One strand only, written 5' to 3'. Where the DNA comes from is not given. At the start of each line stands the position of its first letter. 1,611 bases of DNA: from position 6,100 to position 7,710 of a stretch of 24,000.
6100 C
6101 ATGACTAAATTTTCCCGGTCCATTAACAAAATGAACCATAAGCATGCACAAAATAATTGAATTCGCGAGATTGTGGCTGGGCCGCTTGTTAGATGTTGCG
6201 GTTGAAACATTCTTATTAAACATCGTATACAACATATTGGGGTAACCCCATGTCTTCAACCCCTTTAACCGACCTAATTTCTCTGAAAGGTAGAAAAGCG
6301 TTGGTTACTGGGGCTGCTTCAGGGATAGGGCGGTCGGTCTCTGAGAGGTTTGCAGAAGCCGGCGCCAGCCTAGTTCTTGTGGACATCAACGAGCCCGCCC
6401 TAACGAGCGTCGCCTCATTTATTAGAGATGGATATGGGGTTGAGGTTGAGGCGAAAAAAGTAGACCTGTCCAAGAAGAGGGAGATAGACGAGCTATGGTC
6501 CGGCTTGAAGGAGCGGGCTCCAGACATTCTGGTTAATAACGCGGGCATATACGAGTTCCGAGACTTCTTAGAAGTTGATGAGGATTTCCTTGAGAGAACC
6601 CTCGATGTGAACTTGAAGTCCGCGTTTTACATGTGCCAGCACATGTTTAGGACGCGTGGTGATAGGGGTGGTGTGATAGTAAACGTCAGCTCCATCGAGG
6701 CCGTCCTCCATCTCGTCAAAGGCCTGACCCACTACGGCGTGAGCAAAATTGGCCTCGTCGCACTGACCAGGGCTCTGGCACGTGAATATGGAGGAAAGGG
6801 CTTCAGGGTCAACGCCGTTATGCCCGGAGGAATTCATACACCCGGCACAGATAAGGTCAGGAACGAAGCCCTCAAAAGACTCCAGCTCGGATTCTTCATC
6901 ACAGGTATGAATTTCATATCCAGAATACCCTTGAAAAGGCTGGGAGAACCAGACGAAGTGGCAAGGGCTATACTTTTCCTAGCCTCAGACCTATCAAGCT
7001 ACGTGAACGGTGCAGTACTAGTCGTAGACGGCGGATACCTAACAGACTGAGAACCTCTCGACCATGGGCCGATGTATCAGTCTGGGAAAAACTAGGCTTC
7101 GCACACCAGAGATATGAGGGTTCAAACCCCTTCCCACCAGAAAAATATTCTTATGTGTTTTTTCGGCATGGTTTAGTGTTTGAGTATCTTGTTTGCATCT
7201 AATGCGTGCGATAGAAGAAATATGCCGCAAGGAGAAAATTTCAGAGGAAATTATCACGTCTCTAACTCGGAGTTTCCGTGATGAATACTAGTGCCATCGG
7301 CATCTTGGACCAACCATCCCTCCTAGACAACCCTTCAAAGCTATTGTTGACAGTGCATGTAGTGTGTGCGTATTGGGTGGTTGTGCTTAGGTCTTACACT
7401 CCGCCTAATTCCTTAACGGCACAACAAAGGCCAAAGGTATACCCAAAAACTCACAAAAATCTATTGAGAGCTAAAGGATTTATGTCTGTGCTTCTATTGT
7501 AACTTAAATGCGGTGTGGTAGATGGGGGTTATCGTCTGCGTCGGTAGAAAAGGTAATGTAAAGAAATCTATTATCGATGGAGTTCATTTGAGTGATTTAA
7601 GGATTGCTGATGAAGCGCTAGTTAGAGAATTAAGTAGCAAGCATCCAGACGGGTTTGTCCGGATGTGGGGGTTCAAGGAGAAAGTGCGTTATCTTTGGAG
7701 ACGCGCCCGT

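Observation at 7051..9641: Low-GC island wedged between two inward-facing tRNA 3' ends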

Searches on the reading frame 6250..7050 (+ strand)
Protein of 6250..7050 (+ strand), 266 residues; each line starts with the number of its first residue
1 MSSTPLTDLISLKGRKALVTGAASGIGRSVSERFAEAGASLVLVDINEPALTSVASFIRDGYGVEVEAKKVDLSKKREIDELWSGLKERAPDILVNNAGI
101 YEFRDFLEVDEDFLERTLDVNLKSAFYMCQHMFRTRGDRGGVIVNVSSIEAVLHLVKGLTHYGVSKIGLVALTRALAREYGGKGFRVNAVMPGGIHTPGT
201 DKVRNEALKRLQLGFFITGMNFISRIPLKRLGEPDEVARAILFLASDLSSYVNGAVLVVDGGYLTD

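Call 7: search_protein_families(library=pfam, proteins=[window:6250-7050:+], max_evalue=0.1)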
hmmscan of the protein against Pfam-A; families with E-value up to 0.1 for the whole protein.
window:6250-7050:+ (266 aa): 5 families
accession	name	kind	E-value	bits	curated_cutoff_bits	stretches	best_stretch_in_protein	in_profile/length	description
PF13561.12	adh_short_C2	-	4e-58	197.2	27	1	21-263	1-235/236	Enoyl-(Acyl carrier protein) reductase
PF00106.31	adh_short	-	2.7e-44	151.5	26.6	1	16-205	2-192/195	short chain dehydrogenase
PF08659.16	KR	-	2e-08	34.8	22.6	1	18-154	4-142/180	KR domain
PF01370.27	Epimerase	-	2.8e-05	24.1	20.9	1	17-190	1-167/240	NAD dependent epimerase/dehydratase family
PF02737.24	3HCDH_N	-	0.026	14.9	22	1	25-77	9-61/180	3-hydroxyacyl-CoA dehydrogenase, NAD binding domain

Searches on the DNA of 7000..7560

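Call 39: search_rna_families(source=window, start=7000, end=7560, threshold=evalue, max_evalue=10, show_alignments=3)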
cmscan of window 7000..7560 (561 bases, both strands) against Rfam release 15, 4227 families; matches with E-value up to 10: 3.
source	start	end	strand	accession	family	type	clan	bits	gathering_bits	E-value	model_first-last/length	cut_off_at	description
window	7205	7218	+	RF01111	SBWMV2_UPD-PKk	Cis-reg;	-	15.8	35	3.2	1-21/21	no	Pseudoknot of upstream pseudoknot domain (UPD) of the 3'UTR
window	7341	7397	-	RF02595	EBv-sisRNA-1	Gene;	-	14.6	58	1.3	1-81/81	no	Epstein-Barr virus stable intronic sequence RNA 1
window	7075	7176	-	RF01505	Afu_264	Gene; snRNA; snoRNA; CD-box;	-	14.4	40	3.7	1-103/103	no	A. fumigatus snoRNA Afu_264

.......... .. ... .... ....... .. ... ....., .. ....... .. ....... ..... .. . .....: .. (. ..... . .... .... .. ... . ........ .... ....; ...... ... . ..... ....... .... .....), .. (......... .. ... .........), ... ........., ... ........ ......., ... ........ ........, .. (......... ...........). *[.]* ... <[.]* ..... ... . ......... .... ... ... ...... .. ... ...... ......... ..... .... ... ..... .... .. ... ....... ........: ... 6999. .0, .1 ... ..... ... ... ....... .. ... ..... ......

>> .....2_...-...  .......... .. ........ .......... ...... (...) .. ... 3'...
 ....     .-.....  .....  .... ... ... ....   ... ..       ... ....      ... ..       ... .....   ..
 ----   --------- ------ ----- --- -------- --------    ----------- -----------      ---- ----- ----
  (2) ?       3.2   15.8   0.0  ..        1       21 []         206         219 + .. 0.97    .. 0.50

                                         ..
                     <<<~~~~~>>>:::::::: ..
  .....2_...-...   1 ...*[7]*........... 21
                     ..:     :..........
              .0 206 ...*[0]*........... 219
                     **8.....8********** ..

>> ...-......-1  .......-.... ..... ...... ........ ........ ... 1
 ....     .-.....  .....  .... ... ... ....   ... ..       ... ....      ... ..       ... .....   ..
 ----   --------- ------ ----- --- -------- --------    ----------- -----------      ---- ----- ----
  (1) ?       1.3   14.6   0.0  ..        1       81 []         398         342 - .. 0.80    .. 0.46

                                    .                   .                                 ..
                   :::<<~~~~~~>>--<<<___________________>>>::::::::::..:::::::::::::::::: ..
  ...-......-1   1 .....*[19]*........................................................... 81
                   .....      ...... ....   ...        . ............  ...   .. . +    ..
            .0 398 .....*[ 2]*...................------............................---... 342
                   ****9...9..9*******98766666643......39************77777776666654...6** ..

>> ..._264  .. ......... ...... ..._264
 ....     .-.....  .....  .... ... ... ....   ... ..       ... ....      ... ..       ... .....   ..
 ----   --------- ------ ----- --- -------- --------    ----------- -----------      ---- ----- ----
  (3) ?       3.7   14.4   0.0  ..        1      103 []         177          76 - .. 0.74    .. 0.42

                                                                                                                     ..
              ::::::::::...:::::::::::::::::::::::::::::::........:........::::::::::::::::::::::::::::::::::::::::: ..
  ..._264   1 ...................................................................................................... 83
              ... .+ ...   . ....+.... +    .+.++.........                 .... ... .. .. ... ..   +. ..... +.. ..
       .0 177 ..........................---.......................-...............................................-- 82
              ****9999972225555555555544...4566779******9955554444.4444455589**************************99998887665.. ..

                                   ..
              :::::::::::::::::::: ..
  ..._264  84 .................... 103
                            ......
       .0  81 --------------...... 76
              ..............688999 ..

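Call 72: search_rna_families(source=window, start=7098, end=7142, threshold=evalue, max_evalue=10, show_alignments=2)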
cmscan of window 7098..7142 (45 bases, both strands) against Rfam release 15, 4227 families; matches with E-value up to 10: 6.
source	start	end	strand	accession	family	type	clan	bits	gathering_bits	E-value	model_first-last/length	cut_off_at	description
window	7098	7139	+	RF00233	Tymo_tRNA-like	Cis-reg;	-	13.6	40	0.24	24-84/84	5'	Tymovirus/Pomovirus/Furovirus tRNA-like 3' UTR element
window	7098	7140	+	RF00005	tRNA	Gene; tRNA;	CL00001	12.9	29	1.1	31-71/71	5'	tRNA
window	7117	7135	+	RF01101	TLS-PK6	Cis-reg;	-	12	44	1.5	1-40/40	no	Pseudoknot of tRNA-like structure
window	7117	7131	-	RF04351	Plastid-psbl-rps4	Cis-reg;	-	10.5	68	4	10-24/53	no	Plastid-psbl-rps4 3UTR RNA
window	7117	7131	+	RF01684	mascRNA-menRNA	Gene;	-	10.2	42.5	5.8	34-48/56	no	MALAT1-associated small cytoplasmic RNA/MEN beta RNA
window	7105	7133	+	RF01119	sR32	Gene; snRNA; snoRNA; CD-box;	-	6.6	40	4.4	23-57/57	no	Small nucleolar RNA sR32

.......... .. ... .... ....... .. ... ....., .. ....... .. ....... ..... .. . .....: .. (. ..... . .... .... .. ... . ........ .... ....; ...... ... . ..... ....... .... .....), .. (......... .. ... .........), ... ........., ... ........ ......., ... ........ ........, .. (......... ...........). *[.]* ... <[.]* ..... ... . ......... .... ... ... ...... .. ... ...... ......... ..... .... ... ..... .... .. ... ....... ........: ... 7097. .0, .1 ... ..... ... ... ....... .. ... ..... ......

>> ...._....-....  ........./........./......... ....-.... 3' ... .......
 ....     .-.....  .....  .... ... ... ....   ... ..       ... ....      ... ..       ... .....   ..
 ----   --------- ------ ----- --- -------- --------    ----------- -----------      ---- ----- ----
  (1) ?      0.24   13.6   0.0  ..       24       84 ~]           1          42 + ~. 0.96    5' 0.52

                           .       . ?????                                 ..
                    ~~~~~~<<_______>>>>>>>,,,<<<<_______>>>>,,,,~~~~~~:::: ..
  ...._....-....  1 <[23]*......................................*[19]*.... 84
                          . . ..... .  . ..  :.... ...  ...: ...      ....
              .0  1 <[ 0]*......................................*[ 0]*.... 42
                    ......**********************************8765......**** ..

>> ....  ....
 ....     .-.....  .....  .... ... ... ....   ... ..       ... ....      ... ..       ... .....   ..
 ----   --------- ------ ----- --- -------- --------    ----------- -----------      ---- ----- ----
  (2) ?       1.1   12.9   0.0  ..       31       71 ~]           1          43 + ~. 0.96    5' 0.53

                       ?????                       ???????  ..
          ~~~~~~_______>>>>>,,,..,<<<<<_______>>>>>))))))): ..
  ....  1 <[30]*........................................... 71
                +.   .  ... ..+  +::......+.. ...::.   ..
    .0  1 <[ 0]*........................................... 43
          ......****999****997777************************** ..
